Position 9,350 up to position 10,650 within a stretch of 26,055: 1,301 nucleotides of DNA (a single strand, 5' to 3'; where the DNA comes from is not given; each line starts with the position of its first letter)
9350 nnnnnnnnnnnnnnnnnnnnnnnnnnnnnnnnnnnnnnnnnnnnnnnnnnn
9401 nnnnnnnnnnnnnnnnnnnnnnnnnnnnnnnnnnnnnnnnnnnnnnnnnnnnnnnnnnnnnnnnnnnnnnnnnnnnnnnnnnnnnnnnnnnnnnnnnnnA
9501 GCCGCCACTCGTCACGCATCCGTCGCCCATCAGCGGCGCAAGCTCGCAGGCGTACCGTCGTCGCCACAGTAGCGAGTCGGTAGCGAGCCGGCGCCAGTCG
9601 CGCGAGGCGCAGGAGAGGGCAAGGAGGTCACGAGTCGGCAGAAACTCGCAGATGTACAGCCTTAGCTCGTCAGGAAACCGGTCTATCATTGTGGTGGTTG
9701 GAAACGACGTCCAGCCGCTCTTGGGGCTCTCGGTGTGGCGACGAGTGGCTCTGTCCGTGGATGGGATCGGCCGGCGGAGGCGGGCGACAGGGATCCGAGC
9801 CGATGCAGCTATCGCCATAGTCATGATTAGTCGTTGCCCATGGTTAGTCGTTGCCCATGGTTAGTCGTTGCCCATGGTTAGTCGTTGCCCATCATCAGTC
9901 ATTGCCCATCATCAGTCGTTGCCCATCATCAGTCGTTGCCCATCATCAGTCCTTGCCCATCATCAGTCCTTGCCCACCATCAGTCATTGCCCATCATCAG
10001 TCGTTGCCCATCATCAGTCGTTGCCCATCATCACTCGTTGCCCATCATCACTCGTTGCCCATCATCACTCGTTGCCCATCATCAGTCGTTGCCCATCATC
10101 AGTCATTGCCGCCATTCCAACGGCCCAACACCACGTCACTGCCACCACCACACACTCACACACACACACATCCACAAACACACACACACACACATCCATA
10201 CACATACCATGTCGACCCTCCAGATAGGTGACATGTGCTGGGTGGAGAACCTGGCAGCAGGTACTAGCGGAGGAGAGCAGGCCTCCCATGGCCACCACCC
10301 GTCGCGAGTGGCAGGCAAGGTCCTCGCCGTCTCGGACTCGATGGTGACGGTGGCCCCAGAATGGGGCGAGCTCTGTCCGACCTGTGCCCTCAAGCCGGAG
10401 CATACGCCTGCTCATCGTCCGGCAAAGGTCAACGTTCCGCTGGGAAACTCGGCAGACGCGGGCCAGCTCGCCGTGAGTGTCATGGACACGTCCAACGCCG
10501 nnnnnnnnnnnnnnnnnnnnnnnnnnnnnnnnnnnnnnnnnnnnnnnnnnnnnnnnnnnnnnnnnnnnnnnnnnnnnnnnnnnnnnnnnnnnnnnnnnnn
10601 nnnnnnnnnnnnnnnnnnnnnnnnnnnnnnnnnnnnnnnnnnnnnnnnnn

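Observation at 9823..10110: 17-bp x17 minisatellite filling the divergent promoter between the F-box/WD gene and the myosin gene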

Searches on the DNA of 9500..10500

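Call 27: search_rna_families(source=window, start=9500, end=10500, threshold=evalue, max_evalue=1)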
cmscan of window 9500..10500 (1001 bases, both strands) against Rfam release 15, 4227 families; matches with E-value up to 1: 3.
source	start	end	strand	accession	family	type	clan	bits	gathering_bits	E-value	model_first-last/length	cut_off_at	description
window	9978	10038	-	RF01139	sR2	Gene; snRNA; snoRNA; CD-box;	-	16.2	42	0.66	1-57/57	no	Small nucleolar RNA sR2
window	10026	10072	-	RF01136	sR28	Gene; snRNA; snoRNA; CD-box;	-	15.5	39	0.22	1-55/55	no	Small nucleolar RNA sR28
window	10026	10069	-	RF01119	sR32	Gene; snRNA; snoRNA; CD-box;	-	14.1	40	0.49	1-57/57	no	Small nucleolar RNA sR32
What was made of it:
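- On Box C/D small RNA: Best scores are 14-16 bits against gathering scores of 39-42 (call 27).
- No Rfam family reaches threshold (call 27). Rfam gives weak hits to archaeal C/D sRNA families on the - strand (E 0.2-0.7; call 27). The Rfam scores are 14-16 bits against gathering scores of 39-42 (call 27).
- Tried and rejected: Rejected (call 27).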
